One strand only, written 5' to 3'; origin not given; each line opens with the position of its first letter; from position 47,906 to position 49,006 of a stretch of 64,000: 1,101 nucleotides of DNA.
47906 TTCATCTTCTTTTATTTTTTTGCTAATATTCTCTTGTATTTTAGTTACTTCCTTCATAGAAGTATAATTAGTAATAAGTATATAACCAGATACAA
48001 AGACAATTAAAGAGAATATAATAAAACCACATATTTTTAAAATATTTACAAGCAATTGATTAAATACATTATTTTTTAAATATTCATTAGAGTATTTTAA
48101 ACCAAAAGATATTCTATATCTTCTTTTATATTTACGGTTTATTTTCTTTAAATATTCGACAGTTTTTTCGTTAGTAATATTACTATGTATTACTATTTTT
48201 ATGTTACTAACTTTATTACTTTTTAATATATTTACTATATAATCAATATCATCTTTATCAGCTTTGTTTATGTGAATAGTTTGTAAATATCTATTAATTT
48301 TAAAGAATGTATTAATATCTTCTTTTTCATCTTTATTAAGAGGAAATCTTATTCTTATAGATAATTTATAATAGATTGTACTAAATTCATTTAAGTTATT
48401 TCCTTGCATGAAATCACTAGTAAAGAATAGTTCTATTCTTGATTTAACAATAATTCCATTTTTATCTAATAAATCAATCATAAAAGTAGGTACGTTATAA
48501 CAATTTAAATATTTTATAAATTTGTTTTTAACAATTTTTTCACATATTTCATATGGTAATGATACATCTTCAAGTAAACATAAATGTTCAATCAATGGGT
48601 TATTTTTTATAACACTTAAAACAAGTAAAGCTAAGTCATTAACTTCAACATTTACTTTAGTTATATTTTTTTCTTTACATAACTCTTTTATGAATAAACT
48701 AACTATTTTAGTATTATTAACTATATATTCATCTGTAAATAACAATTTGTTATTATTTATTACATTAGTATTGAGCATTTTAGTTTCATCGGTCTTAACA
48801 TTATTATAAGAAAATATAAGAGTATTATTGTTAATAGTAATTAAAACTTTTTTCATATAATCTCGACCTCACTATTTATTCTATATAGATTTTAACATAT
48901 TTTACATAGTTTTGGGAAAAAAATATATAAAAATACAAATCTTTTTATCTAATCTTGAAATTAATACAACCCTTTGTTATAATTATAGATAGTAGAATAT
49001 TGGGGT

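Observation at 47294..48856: Class B sortase catalytic domain fused to a novel 265-aa cytoplasmic N-terminal domain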

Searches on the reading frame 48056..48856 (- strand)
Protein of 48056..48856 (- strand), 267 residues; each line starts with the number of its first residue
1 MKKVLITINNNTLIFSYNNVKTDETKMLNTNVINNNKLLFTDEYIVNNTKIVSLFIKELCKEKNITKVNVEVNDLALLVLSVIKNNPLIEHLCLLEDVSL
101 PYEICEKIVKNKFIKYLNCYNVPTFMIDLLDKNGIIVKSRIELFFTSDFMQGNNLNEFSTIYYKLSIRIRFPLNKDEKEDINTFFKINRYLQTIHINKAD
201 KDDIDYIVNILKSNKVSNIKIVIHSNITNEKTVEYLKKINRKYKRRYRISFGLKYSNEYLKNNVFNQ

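Call 7: find_homologous_proteins(query=window:48056-48856:-, max_evalue=0.001)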
Query seq(267 aa) (267 aa): 3 proteins with E <= 0.001 among 1173 candidates.
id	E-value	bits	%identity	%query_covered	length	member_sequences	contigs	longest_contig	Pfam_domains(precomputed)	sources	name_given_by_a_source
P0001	2.5e-94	333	87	69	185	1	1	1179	-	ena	-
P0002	2.6e-59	219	46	90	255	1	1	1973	-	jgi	-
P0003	1.3e-58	216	43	100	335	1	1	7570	-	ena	-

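Call 10: find_encoding_contigs(protein=P0003, flank=10000)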
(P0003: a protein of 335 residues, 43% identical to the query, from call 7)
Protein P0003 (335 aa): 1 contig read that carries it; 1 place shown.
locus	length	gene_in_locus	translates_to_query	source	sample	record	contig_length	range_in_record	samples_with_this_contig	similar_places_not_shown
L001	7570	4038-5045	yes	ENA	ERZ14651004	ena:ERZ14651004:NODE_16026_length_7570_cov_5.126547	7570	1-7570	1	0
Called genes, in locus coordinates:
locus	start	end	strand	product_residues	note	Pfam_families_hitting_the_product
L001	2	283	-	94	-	?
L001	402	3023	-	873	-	PF00690:Cation_ATPase_N, PF00122:E1-E2_ATPase, PF00702:Hydrolase, PF13246:Cation_ATPase, PF00689:Cation_ATPase_C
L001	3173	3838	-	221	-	-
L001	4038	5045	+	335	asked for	-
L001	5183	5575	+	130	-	PF04203:Sortase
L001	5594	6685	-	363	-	PF00535:Glycos_transf_2, PF13428:TPR_14 (faint), PF23914:TPR_CcmH_CycH (faint), PF07719:TPR_2 (faint), PF13181:TPR_8 (faint)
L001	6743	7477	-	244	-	-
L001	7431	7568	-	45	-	?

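Call 18: find_related_loci(query=A2, collection=genome_contigs, flank=10000)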
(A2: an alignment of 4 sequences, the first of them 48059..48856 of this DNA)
Query A2 (266 aa) in genome_contigs; peptide patterns used: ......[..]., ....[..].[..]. (x = any residue, [..] = any of these).
575 stretches matched a pattern; 12 encode a relative of the query (tblastn E <= 1e-3); 12 distinct loci.
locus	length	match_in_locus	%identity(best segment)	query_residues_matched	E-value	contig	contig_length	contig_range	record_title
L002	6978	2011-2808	73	1-266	9e-124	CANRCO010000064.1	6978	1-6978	MAG: uncultured Bacilli bacterium isolate Lapin-027__bin76 genome assembly, contig: Lapin-027__NODE_11684_length_6978_co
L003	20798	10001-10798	51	1-266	1e-79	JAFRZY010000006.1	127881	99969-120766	MAG: Bacilli bacterium isolate RGIG2951 Goat_Rectum-1__c152807, whole genome shotgun sequence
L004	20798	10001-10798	51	1-266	2e-77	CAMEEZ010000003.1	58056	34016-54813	MAG: uncultured Mycoplasma sp. isolate SRR15057920_bin.10_metaWRAP_v1.3_MAG genome assembly, contig: ERZ10407576.217, wh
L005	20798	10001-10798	49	1-266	2e-73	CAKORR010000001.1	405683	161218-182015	MAG: uncultured Bacilli bacterium isolate REFINED_METABAT215_TOP10_CONTIGS_1500_ASSEMBLY_K77_MERGED__Hadza_MoBio_hadza-A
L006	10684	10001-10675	51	1-224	7e-69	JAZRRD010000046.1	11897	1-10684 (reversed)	MAG: Bacilli bacterium isolate T1900045356_YK20190046.MAGScoT_cleanbin_000024 SGB_6794_k141_2058182, whole genome shotgu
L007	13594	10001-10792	44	1-265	4e-69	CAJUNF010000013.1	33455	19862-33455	MAG TPA_asm: uncultured Bacilli bacterium isolate MGBC162267 genome assembly, contig: MGBC162267.13, whole genome shotgu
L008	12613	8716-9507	43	1-265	2e-68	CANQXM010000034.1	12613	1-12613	MAG: uncultured Bacilli bacterium isolate Lapin-025__bin7 genome assembly, contig: Lapin-025__NODE_3886_length_12613_cov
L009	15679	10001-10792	45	1-265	2e-67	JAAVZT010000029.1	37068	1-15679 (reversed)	MAG: Bacilli bacterium isolate ABMPRH_26_1 k141_1246865, whole genome shotgun sequence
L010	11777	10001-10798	45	1-266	1e-65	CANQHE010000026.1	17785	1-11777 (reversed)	MAG: uncultured Bacilli bacterium isolate Lapin-030__bin19 genome assembly, contig: Lapin-030__NODE_4382_length_17785_co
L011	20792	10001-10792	43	1-265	6e-66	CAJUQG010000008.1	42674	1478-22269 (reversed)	MAG TPA_asm: uncultured Bacilli bacterium isolate MGBC163973 genome assembly, contig: MGBC163973.8, whole genome shotgun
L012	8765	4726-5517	43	1-265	2e-64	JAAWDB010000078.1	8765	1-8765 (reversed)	MAG: Bacilli bacterium isolate ABMPRH_27_2 k141_830032, whole genome shotgun sequence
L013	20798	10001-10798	47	1-265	9e-63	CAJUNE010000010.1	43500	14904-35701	MAG TPA_asm: uncultured Bacilli bacterium isolate MGBC161736 genome assembly, contig: MGBC161736.10, whole genome shotgu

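Call 25: predict_structure(alignment_id=A2)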
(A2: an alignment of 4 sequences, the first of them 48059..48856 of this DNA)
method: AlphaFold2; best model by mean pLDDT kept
length: 266 residues; sequences in the alignment: 4
mean_pLDDT: 73.4   pTM: 0.51
mean pLDDT of the five models: 73.4, 68.9, 67.4, 62.8, 62.5
residues with pLDDT >= 90: 56; 70-90: 123; 50-70: 39; < 50: 48
segments of 3 or more residues with pLDDT < 50: 22-32, 140-163, 252-258, 263-266
pLDDT, mean of each block of 10 residues (from residue 1): 86 84 45 67 89 91 92 90 93 83 90 88 71 75 35 33 62 77 73 76 86 83 66 73 73 46 47
secondary structure, 60 per line:
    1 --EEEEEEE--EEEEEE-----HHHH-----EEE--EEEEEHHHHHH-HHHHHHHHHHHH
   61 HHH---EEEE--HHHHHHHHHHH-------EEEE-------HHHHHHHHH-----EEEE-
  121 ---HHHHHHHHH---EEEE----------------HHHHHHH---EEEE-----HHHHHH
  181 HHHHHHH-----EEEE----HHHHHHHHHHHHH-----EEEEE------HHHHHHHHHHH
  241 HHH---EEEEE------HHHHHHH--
elements in order: E3-9 E12-17 H23-26 E32-34 E37-41 H42-47 H49-63 E67-70 H73-83 E91-94 H102-110 E116-119 H124-132 E136-139 H156-162 E166-169 H175-187 E193-196 H201-213 E219-223 H230-243 E247-251 H258-264

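Call 29: fold_search(model_id=the predicted structure, library=pdb)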
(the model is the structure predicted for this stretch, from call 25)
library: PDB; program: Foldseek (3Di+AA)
matches with E <= 10: 969; with E <= 0.001: 3
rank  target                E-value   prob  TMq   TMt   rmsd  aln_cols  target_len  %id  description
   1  8byl_B                5.3e-05  1.00  0.27  0.23   9.8       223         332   13  Cryo-EM structure of SKP1-SKP2-CKS1 from the SCFSKP2 E3 ligase complex (released 2023-06-28)
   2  8cdj_F                2.6e-04  0.98  0.25  0.22   9.8       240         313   10  CAND1 b-hairpin++-SCF-SKP2 CAND1 rolling SCF engaged (released 2023-04-19)
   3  8j07_w                4.9e-04  0.99  0.28  0.21   9.4       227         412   10  96nm repeat of human respiratory doublet microtubule and associated axonemal complexes (released 2023-07-26)
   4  8f8t_T                1.1e-03  0.96  0.23  0.26  14.3       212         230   12  Cryo-EM structure of the Tropomodulin-capped pointed end of F-actin (released 2023-06-07)
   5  8k7o                  1.8e-03  0.97  0.28  0.31  13.2       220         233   11  De novo design protein -T03 (released 2024-07-31)
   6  4z79                  2.3e-03  0.95  0.23  0.32  11.1       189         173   12  Leiomodin-1 Actin-Binding Site 2 (ABS2) (released 2015-10-21)
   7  7b5l_T                2.4e-03  0.80  0.24  0.21  10.0       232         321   10  Ubiquitin ligation to F-box protein substrates by SCF-RBR E3-E3 super-assembly: NEDD8-CUL1-RBX1-SKP1-SKP2-CKSHS1-Cycli (released 2021-02-10)
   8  7zgu_A                2.7e-03  0.97  0.27  0.11  10.6       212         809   12  Human NLRP3-deltaPYD hexamer (released 2022-05-18)
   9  8k7m_B                3.7e-03  0.99  0.34  0.38  12.4       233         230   13  De novo design protein -T01 (released 2024-07-31)
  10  8k7m_A                4.0e-03  0.97  0.33  0.37  13.0       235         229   14  De novo design protein -T01 (released 2024-07-31)
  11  8iai_Y                4.2e-03  0.85  0.18  0.18  10.9       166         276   12  Structure of mammalian spectrin-actin junctional complex of membrane skeleton, State II, Global map (released 2023-05-03)
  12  9lq4_A                4.8e-03  0.97  0.32  0.13   9.1       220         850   10  Structure of the human monomeric NLRP7-TCL1A complex (released 2025-12-10)
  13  1io0                  5.1e-03  0.94  0.21  0.31  10.8       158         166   11  CRYSTAL STRUCTURE OF TROPOMODULIN C-TERMINAL HALF (released 2002-11-27)
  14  3mwe_B                5.1e-03  0.91  0.24  0.20  16.0       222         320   10  Truncated Human ATP-Citrate Lyase with Tartrate Bound (released 2010-06-16)
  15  9lq2_A                5.7e-03  0.98  0.32  0.12   8.8       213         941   10  Structure of human dimeric NLRP7-TCL1A complex (released 2025-12-10)
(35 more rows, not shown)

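Call 33: search_protein_representatives(alignment_id=A2)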
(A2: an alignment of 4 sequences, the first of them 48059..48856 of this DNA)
Query: 4 sequences, 265 profile positions. Proteins with E-value up to 0.001 (for the whole library): 213; up to 1e-10: 147; up to 1e-30: 57. The best 150 are listed.
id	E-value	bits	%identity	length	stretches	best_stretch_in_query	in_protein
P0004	5.8e-92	324.1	-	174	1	1-173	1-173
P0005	3.9e-77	275.5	-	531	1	1-265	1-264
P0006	8.2e-70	251.5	-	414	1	1-264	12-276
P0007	1.5e-67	244.1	-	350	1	1-265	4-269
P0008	3.8e-67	242.8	-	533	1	1-264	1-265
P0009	7.0e-67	241.9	-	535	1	1-262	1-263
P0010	9.7e-67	241.4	-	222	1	1-219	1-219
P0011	3.7e-66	239.5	-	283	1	1-264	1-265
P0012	1.1e-64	234.7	-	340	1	1-264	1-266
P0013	5.0e-62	226.0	-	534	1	1-263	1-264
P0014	5.6e-62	225.8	-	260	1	1-199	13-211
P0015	1.4e-61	224.6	-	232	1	1-222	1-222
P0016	1.8e-61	224.2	-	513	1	1-264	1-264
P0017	8.5e-61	222.0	-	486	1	28-263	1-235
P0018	1.1e-58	215.0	-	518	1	1-264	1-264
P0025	8.4e-48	179.3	-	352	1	1-265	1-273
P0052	2.3e-32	128.7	-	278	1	3-256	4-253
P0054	5.1e-32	127.6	-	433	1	101-262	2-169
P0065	1.0e-29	120.1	-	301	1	3-264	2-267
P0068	8.8e-29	117.0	-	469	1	1-265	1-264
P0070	2.2e-28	115.7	-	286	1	1-247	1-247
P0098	1.3e-19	86.9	-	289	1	1-260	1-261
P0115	3.0e-16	75.9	-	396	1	150-264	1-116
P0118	1.0e-15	74.1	-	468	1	4-260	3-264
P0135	3.1e-13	66.0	-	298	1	4-256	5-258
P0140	1.2e-12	64.1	-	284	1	1-262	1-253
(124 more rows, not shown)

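Call 44: find_encoding_contigs(protein=P0140, flank=6000, max_places=3)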
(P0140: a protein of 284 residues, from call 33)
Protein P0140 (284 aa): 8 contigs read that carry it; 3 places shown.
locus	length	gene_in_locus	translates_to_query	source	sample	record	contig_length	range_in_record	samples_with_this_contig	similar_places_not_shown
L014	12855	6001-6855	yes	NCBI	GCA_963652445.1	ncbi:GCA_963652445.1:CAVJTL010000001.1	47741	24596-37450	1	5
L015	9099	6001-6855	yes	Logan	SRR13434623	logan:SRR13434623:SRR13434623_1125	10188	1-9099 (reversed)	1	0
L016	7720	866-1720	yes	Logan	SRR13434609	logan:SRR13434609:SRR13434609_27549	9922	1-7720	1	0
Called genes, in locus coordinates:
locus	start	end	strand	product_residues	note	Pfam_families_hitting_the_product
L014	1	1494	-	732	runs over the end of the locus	PF17854:FtsK_alpha, PF01580:FtsK_SpoIIIE, PF09397:FtsK_gamma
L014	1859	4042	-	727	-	PF03717:PBP_dimer, PF00905:Transpeptidase, PF03793:PASTA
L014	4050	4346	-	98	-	-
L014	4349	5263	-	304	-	PF01795:Methyltransf_5, PF05175:MTS (faint)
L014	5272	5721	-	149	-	PF02381:MraZ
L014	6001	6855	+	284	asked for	-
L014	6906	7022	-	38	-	-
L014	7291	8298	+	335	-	PF13145:Rotamase_2, PF13616:Rotamase_3, PF00639:Rotamase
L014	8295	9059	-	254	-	PF21982:RecX_HTH1 (faint), PF02631:RecX_HTH2 (weak), PF21981:RecX_HTH3 (faint)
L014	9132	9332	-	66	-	PF01192:RNA_pol_Rpb6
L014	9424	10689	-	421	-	PF02885:Glycos_trans_3N, PF00591:Glycos_transf_3, PF07831:PYNP_C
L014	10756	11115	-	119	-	PF12844:HTH_19, PF13560:HTH_31, PF01381:HTH_3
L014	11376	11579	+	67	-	PF12844:HTH_19, PF01381:HTH_3 (weak)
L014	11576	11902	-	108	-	PF00436:SSB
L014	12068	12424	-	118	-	-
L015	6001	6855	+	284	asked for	-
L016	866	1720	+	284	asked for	-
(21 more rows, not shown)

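Call 45: find_encoding_contigs(protein=P0052, flank=6000, max_places=3)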
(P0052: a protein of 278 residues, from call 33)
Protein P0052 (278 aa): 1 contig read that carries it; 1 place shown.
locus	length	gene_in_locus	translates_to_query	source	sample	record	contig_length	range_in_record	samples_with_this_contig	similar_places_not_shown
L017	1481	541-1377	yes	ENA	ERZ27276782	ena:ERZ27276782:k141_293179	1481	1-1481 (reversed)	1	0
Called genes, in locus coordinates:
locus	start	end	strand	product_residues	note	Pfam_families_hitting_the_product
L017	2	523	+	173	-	?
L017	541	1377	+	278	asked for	-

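Call 46: find_encoding_contigs(protein=P0065, flank=6000, max_places=2)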
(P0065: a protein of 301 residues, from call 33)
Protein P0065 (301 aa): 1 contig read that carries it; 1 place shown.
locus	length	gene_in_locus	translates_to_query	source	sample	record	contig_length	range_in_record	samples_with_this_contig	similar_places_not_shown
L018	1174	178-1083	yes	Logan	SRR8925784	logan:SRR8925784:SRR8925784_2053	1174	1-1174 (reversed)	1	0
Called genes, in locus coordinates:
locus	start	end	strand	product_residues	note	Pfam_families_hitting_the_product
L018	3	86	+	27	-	?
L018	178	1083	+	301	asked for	-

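Call 47: find_encoding_contigs(protein=P0070, flank=6000, max_places=2)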
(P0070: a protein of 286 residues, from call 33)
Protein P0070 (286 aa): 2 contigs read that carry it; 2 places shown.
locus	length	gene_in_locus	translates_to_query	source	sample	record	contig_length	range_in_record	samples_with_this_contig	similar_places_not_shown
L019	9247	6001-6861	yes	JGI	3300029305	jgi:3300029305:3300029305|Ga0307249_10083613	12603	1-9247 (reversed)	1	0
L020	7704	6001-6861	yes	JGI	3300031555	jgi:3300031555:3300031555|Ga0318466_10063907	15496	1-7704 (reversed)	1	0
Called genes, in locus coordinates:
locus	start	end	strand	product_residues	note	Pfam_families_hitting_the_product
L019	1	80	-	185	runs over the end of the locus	-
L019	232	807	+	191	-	-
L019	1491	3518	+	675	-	PF27449:LtaS_N, PF00884:Sulfatase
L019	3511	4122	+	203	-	-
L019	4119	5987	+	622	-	PF03816:LytR_cpsA_psr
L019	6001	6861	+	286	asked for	-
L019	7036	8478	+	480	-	PF05598:DUF772, PF13751:DDE_Tnp_1_6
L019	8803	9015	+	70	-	-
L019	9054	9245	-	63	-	?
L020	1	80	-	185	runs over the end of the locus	-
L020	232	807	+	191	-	-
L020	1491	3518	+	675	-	PF27449:LtaS_N, PF00884:Sulfatase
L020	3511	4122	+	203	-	-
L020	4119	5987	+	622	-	PF03816:LytR_cpsA_psr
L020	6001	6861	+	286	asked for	-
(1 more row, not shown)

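Call 48: find_encoding_contigs(protein=P0098, flank=6000, max_places=2)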
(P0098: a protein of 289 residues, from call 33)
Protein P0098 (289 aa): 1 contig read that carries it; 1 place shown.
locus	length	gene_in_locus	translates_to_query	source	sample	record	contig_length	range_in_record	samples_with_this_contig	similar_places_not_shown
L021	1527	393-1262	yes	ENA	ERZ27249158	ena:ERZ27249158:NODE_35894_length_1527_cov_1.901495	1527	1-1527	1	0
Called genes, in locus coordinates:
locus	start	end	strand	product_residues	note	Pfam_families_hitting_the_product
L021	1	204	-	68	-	?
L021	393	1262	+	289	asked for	-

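Call 49: find_encoding_contigs(protein=P0135, flank=6000, max_places=2)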
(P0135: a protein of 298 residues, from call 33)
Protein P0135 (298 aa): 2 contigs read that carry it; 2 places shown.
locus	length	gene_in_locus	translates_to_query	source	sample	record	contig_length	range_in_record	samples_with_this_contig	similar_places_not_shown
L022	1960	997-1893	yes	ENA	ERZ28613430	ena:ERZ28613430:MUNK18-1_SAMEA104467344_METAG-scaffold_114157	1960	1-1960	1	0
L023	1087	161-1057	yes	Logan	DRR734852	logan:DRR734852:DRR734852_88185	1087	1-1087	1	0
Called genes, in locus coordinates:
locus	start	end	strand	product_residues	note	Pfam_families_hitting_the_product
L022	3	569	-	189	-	?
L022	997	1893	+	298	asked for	-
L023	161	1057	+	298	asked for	-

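Call 58: find_related_loci(query=A7, collection=metagenome_contigs, flank=8000)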
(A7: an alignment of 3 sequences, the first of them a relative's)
Query A7 (286 aa) in metagenome_contigs; peptide patterns used: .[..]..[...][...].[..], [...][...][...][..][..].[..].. (x = any residue, [..] = any of these).
600 stretches matched a pattern (row limit reached: there are more); 4 encode a relative of the query (tblastn E <= 1e-3); 4 distinct loci.
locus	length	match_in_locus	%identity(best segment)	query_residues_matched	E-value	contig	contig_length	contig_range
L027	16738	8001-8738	48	1-240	3e-65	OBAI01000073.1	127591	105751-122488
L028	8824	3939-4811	34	1-282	2e-39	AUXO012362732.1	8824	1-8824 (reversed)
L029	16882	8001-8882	31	1-283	1e-27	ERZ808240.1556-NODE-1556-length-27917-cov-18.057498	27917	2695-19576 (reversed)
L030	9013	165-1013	31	1-274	9e-26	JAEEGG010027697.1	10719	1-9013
